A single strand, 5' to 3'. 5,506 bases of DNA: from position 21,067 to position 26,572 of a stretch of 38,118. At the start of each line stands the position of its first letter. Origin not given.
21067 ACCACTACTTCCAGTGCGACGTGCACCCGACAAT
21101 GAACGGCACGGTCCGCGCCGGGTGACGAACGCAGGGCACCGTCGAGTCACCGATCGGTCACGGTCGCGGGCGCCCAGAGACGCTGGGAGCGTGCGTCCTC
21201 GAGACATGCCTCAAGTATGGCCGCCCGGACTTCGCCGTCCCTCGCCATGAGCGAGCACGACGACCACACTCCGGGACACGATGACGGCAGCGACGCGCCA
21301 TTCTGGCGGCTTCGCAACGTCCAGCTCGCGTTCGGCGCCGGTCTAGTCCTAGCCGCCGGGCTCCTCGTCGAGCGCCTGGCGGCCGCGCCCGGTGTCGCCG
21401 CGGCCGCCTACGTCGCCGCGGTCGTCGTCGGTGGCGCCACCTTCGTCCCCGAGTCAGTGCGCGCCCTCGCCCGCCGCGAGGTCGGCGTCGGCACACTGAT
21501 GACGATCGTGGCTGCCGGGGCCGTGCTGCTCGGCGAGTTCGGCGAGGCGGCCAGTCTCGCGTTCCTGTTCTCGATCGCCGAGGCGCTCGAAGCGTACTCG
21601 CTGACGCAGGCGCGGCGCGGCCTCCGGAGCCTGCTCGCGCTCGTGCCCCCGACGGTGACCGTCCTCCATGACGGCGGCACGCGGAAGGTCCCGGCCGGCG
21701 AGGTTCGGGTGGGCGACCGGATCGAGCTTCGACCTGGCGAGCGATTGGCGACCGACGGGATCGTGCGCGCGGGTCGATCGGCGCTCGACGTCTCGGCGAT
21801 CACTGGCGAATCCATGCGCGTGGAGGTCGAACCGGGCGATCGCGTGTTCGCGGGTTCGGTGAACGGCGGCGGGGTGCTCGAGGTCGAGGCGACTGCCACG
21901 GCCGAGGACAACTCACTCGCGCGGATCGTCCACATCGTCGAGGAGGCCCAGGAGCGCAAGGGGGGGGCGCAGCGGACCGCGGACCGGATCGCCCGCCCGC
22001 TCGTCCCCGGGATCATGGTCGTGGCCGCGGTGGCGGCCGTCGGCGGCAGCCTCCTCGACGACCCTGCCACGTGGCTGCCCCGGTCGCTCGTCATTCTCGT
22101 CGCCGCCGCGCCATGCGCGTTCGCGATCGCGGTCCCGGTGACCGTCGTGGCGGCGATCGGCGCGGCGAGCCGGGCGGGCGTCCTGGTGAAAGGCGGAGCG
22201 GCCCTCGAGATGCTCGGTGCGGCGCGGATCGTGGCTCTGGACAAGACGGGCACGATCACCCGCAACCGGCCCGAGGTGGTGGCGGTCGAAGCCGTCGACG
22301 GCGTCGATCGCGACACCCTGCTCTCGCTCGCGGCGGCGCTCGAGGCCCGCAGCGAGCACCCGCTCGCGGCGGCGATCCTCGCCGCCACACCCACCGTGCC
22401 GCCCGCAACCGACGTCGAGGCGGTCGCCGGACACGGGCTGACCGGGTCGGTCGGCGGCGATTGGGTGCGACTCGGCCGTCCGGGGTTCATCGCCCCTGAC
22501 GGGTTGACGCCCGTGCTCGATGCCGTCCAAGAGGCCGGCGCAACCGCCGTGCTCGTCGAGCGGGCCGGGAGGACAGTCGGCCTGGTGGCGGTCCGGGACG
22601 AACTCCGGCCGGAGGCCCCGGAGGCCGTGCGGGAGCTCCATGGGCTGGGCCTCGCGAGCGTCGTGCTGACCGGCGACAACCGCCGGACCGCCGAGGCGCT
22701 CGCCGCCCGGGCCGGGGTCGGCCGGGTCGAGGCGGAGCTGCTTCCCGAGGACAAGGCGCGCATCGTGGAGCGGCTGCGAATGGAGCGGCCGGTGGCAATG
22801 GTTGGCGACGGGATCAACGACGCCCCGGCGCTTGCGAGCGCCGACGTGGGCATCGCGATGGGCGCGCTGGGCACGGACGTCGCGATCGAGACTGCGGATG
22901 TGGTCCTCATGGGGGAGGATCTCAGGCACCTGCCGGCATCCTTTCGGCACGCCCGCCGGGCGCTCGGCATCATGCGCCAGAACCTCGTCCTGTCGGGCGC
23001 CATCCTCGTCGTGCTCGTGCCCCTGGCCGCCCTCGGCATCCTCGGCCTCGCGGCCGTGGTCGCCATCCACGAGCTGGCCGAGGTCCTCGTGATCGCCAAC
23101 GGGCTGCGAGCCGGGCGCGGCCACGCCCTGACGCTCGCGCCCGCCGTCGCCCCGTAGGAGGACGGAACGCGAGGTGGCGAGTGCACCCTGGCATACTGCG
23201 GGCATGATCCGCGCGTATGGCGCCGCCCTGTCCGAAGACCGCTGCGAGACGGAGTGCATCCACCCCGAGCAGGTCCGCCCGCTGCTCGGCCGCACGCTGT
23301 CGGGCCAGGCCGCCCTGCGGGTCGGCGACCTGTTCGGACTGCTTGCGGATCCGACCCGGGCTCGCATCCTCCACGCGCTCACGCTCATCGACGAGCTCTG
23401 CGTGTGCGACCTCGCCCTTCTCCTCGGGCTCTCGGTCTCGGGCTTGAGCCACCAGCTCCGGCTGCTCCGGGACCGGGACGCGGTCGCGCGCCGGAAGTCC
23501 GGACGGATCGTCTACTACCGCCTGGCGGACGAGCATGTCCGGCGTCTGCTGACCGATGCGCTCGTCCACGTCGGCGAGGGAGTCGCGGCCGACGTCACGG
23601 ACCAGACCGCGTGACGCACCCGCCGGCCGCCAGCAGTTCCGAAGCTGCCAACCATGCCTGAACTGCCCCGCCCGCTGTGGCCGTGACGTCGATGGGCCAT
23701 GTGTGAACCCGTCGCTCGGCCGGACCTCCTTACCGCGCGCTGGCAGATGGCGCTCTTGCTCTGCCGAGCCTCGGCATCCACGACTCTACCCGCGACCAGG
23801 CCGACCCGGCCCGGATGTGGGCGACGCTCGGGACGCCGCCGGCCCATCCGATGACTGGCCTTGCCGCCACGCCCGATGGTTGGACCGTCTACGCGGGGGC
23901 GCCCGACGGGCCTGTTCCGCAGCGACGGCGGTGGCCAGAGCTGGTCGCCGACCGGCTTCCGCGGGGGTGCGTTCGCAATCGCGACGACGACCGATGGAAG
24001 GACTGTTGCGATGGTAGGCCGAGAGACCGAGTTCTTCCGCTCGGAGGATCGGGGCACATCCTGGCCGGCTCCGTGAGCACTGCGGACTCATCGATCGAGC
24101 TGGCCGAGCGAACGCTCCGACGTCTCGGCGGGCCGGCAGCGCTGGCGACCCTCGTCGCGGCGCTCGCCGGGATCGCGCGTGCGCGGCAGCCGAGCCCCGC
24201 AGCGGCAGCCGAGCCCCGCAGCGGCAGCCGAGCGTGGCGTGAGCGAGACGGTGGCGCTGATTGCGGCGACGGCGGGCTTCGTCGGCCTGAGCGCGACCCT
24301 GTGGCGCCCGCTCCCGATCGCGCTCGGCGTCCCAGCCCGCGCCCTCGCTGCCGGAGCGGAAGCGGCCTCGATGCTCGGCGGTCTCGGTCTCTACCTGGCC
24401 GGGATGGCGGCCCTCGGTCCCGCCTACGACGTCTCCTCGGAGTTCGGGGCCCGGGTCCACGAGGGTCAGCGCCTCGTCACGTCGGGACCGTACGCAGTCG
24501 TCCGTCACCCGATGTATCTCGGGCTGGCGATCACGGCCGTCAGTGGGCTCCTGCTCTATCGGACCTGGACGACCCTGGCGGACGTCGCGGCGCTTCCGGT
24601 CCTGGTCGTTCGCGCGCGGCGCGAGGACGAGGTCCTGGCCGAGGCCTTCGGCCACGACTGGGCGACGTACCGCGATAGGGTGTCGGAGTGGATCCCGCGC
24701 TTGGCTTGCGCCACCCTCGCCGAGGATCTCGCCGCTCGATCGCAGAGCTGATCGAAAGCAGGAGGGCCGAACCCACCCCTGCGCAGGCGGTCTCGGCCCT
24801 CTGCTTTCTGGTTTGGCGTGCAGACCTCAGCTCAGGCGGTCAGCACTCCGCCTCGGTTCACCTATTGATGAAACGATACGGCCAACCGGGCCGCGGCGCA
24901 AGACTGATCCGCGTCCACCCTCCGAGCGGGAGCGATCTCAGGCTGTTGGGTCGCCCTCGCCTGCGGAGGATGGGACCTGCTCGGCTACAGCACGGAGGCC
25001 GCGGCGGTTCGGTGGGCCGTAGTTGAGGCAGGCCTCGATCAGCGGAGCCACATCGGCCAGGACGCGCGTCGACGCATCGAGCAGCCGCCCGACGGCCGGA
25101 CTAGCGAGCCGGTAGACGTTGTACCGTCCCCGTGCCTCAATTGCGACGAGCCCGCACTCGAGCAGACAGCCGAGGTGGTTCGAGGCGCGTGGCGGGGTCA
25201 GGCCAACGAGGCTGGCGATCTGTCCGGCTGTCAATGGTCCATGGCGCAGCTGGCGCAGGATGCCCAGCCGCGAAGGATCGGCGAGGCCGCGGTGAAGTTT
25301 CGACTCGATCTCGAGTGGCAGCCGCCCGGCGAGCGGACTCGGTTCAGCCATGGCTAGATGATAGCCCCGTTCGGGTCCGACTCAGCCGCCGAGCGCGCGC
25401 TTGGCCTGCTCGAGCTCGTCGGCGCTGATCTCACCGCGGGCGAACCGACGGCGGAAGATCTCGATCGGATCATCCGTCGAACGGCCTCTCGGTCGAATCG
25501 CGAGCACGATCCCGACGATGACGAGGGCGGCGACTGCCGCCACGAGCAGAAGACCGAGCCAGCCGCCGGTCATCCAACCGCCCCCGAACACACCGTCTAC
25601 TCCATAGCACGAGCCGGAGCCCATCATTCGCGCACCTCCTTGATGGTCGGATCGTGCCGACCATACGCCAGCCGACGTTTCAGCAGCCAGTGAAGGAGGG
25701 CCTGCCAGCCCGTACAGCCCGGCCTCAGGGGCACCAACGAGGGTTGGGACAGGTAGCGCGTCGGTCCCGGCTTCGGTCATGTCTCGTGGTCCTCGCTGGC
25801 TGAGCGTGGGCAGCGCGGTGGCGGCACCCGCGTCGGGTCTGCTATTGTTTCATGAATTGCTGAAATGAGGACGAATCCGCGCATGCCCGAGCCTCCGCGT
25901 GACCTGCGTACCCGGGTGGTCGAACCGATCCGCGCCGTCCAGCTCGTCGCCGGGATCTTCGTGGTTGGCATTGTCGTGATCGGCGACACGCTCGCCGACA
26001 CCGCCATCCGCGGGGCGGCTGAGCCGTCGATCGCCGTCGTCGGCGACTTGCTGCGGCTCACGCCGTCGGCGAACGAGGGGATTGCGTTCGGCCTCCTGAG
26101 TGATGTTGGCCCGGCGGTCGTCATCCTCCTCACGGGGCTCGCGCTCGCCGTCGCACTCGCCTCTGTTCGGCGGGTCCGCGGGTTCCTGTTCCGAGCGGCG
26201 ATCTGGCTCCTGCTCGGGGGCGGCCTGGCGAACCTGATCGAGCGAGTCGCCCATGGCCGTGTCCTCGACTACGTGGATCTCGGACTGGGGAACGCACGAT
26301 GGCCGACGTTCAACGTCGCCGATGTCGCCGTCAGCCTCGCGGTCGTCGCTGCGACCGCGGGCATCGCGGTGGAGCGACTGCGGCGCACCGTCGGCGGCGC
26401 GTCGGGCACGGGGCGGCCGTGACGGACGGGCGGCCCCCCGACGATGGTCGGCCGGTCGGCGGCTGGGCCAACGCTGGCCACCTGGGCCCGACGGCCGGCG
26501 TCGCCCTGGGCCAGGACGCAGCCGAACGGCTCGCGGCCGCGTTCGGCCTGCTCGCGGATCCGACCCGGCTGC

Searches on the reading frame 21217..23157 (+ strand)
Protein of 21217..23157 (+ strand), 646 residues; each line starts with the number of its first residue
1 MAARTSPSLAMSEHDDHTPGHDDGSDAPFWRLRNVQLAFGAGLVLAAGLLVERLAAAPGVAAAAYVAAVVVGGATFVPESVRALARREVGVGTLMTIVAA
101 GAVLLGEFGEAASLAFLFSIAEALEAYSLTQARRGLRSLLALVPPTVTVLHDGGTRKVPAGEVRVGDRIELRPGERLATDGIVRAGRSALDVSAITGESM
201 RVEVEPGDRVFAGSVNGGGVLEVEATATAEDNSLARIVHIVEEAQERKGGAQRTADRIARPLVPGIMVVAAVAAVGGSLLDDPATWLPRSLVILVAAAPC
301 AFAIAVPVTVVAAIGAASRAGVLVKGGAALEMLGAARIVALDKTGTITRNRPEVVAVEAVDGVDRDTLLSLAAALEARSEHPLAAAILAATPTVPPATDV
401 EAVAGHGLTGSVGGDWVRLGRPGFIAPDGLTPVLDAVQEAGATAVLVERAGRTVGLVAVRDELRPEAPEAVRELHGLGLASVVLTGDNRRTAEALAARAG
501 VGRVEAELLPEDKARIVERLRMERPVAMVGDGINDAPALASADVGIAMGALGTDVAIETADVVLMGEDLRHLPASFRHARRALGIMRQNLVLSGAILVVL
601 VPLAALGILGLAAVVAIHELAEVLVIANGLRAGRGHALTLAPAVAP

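Call 7: search_protein_families(library=pfam, proteins=[window:21217-23157:+], max_evalue=0.01)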
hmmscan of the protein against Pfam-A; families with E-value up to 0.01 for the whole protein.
window:21217-23157:+ (646 aa): 3 families
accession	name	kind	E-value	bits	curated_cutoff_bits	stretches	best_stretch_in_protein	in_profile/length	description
PF00122.25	E1-E2_ATPase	-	6.6e-47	159.8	28.1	1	142-319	2-180/181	E1-E2 ATPase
PF00702.32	Hydrolase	-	1.7e-29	104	26.4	1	337-543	2-191/191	haloacid dehalogenase-like hydrolase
PF12710.13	HAD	-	0.00082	20.3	27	1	442-539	65-188/189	haloacid dehalogenase-like hydrolase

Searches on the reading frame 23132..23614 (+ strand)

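Call 7: search_protein_families(library=pfam, proteins=[window:23132-23614:+], max_evalue=0.01)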
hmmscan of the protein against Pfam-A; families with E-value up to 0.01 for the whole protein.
window:23132-23614:+ (160 aa): 2 families
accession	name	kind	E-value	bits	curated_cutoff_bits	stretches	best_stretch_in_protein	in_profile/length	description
PF01022.26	HTH_5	-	2.3e-10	40.6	22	1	73-114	1-41/47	Bacterial regulatory protein, arsR family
PF12840.13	HTH_20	-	6.4e-05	23.3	27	1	71-119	1-49/51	Helix-turn-helix domain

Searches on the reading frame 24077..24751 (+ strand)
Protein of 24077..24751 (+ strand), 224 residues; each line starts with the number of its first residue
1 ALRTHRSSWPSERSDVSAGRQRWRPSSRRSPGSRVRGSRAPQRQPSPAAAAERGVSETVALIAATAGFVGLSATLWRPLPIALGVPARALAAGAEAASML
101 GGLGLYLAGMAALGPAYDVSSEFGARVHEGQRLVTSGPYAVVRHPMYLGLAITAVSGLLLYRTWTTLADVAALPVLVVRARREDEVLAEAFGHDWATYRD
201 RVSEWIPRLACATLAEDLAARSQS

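Call 62: search_protein_families(library=pfam, proteins=[window:24077-24751:+], max_evalue=0.001)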
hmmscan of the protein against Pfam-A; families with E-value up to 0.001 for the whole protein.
window:24077-24751:+ (224 aa): 3 families
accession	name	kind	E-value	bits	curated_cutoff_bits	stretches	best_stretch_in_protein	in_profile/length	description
PF04191.18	PEMT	-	6.2e-09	36.7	25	1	99-193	10-104/105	Phospholipid methyltransferase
PF04140.19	ICMT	-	8.4e-09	36.2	24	1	108-188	14-94/95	Isoprenylcysteine carboxyl methyltransferase (ICMT) family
PF01222.22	ERG4_ERG24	-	0.00047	19.5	27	1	127-203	345-424/432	Ergosterol biosynthesis ERG4/ERG24 family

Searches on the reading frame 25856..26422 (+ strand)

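Call 62: search_protein_families(library=pfam, proteins=[window:25856-26422:+], max_evalue=0.001)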
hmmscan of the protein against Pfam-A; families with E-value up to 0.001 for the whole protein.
window:25856-26422:+ (188 aa): 1 family
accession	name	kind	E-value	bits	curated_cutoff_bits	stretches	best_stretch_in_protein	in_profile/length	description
PF01252.23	Peptidase_A8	-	4.1e-24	85.8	25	1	38-166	3-136/142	Signal peptidase (SPase) II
